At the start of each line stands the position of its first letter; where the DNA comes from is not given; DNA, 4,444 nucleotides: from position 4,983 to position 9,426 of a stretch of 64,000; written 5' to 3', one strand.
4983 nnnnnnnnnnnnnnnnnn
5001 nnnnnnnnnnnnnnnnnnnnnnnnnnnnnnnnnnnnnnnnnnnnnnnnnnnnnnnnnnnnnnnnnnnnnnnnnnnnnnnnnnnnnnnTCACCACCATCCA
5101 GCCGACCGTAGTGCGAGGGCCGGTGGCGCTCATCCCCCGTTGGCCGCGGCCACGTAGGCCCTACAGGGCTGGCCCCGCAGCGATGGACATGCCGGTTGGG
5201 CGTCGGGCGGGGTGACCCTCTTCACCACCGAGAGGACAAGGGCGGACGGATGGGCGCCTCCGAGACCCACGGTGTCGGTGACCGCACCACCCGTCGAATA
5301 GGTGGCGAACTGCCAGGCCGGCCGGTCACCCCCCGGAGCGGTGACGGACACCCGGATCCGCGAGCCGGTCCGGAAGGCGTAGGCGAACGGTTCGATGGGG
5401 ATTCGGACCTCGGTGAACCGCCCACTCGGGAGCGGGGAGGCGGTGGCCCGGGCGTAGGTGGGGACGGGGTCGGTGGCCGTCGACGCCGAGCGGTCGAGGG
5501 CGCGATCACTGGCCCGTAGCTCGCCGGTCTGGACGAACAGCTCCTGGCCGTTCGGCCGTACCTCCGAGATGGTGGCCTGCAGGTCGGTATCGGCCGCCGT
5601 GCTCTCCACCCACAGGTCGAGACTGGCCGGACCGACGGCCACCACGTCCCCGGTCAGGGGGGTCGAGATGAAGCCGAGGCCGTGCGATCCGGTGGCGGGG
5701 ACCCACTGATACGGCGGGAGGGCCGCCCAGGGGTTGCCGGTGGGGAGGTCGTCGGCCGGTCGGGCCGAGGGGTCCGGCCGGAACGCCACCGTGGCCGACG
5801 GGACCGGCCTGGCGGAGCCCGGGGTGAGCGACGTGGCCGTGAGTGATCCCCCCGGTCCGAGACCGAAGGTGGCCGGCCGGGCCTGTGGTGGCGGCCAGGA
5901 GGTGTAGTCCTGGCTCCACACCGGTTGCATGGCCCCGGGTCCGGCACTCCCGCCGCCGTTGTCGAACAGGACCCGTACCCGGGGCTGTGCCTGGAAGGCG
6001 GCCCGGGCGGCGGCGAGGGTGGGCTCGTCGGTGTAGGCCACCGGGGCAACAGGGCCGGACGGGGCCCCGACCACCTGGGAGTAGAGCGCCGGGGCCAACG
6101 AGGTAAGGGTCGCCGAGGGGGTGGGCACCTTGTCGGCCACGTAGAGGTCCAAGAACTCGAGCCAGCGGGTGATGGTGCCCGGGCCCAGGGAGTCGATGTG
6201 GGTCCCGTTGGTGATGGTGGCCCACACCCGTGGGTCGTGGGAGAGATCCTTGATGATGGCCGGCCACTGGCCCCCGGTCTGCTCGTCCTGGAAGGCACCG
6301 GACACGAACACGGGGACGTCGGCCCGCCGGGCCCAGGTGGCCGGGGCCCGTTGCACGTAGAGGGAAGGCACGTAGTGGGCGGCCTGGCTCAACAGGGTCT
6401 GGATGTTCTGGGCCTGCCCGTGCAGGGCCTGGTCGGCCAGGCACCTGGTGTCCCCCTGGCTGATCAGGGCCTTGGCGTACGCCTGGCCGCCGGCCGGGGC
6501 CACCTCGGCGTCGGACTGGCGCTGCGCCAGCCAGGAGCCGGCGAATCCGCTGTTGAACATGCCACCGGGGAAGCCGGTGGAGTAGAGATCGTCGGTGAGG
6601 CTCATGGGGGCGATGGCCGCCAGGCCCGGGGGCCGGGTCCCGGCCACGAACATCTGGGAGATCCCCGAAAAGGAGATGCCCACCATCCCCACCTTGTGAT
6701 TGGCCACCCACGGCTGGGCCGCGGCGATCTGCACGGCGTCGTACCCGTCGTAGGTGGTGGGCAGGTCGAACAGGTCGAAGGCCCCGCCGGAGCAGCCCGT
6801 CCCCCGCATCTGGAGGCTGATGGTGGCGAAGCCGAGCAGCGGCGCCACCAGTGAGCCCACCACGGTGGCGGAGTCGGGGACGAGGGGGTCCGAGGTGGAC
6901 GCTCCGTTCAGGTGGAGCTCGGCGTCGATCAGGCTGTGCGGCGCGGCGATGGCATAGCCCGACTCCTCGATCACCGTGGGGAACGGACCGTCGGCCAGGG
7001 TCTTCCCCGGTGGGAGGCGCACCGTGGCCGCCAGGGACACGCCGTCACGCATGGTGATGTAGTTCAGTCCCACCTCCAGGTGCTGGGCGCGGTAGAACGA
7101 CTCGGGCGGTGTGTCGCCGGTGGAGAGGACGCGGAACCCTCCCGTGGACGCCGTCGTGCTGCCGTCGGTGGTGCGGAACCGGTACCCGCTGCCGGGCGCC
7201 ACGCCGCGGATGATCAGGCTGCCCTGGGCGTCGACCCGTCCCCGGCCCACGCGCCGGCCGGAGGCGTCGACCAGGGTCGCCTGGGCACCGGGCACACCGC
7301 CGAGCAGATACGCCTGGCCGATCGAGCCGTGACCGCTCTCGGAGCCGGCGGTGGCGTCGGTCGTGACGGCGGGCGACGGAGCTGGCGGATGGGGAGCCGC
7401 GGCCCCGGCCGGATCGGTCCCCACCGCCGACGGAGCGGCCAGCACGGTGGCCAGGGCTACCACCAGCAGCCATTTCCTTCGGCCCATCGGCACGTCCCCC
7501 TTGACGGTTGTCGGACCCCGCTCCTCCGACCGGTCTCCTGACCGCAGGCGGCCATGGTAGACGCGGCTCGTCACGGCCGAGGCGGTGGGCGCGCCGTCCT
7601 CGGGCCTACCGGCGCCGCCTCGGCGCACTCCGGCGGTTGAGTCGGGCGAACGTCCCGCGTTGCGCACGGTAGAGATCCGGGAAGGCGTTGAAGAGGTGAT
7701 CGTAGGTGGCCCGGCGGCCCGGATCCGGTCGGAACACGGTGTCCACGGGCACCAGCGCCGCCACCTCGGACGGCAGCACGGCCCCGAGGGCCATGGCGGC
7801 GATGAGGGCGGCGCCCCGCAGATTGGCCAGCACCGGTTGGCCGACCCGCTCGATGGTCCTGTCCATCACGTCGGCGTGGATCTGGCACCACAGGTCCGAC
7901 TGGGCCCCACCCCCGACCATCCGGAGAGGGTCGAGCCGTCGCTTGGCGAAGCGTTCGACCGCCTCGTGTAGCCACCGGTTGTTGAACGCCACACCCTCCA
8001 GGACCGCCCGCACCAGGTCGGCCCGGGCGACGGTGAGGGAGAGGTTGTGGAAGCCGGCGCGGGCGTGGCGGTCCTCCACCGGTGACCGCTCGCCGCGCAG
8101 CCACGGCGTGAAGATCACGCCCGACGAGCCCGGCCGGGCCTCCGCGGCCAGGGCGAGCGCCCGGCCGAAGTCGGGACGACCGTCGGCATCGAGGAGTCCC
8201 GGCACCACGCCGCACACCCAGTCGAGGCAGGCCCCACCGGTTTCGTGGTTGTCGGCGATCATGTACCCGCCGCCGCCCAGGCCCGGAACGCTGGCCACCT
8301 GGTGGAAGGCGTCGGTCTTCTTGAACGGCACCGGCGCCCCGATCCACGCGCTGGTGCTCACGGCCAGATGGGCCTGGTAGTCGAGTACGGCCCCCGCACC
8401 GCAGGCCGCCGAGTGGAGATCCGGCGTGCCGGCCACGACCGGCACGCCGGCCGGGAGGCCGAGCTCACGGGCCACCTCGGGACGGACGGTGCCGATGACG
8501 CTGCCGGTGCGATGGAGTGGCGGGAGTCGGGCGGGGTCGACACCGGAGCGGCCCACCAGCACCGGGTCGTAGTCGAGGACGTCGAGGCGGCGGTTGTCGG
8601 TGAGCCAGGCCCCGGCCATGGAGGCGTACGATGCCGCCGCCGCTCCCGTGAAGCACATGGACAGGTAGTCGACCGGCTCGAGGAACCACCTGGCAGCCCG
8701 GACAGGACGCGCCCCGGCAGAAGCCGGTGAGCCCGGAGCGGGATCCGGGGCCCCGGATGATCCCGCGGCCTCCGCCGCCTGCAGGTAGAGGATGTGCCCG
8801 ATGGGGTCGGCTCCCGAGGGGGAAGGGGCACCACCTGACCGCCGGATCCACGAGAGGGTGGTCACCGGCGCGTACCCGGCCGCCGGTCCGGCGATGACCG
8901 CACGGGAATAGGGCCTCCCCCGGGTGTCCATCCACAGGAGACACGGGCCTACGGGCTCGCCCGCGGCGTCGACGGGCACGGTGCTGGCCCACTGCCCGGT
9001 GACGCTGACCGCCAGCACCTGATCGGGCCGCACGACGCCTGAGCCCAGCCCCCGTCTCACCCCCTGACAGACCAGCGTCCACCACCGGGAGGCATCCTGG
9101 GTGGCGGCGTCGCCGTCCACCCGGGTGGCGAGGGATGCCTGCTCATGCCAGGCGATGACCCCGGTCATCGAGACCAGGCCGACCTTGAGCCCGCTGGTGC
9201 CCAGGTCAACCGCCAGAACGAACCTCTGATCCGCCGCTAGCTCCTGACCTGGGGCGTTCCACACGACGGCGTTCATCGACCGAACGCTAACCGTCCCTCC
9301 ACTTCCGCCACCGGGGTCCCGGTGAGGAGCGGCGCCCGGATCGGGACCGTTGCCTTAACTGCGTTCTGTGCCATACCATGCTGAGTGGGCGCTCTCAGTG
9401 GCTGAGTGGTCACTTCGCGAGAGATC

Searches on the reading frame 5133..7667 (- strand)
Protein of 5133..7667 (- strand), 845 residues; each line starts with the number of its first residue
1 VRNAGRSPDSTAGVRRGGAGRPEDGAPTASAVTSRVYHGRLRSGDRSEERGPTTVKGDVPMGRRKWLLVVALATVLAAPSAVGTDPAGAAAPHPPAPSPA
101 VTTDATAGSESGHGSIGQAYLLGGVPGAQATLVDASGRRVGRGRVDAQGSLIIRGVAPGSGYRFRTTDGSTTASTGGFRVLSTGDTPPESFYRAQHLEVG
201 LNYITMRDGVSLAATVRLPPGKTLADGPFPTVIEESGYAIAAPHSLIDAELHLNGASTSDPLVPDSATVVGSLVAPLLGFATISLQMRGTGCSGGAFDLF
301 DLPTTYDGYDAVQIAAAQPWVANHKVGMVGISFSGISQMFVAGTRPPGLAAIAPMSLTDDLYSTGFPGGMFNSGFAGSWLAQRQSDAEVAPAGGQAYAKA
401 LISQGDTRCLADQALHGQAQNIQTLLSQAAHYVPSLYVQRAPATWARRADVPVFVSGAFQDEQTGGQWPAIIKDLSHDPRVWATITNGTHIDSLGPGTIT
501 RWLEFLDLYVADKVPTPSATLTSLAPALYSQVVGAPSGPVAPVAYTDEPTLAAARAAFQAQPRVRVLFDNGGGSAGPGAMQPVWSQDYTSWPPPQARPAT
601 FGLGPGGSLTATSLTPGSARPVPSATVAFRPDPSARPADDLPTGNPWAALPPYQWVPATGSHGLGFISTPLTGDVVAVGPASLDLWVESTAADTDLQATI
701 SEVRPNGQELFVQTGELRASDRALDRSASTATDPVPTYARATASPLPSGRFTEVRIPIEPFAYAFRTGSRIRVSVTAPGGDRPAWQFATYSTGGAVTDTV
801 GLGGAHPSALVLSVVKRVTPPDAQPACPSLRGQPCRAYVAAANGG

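Call 7: search_protein_families(library=pfam, proteins=[window:5133-7667:-], max_evalue=0.001)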
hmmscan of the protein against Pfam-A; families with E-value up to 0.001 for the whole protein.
window:5133-7667:- (845 aa): 2 families
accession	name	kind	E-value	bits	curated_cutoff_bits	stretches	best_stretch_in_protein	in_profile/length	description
PF02129.25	Peptidase_S15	-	1.3e-30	107.4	23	1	208-491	1-261/262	X-Pro dipeptidyl-peptidase (S15 family)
PF08530.16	PepX_C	-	1.3e-27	97.6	22.5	1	558-777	3-178/217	X-Pro dipeptidyl-peptidase C-terminal non-catalytic domain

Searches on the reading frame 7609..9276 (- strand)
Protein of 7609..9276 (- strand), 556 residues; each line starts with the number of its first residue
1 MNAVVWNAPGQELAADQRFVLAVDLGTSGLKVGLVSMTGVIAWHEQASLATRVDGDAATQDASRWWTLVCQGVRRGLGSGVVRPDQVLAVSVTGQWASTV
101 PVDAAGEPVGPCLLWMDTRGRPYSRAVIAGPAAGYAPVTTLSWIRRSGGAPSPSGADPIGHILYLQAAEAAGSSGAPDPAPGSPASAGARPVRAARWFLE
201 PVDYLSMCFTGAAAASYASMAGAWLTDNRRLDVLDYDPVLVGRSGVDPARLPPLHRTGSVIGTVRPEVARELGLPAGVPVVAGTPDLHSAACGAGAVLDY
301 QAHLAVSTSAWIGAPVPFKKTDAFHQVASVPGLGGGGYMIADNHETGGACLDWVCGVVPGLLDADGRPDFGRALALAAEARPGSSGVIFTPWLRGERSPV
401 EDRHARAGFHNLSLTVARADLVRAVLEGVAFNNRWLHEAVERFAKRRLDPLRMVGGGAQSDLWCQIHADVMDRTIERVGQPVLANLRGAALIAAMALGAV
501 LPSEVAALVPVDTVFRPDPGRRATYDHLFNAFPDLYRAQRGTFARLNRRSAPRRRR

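Call 7: search_protein_families(library=pfam, proteins=[window:7609-9276:-], max_evalue=0.001)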
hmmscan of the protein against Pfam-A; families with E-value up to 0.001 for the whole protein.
window:7609-9276:- (556 aa): 2 families
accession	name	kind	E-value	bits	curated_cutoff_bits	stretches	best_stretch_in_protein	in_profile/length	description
PF02782.22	FGGY_C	-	3.7e-27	95.8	27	1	335-496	35-197/198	FGGY family of carbohydrate kinases, C-terminal domain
PF00370.27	FGGY_N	-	8.9e-27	94.7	28.8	2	20-122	2-105/245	FGGY family of carbohydrate kinases, N-terminal domain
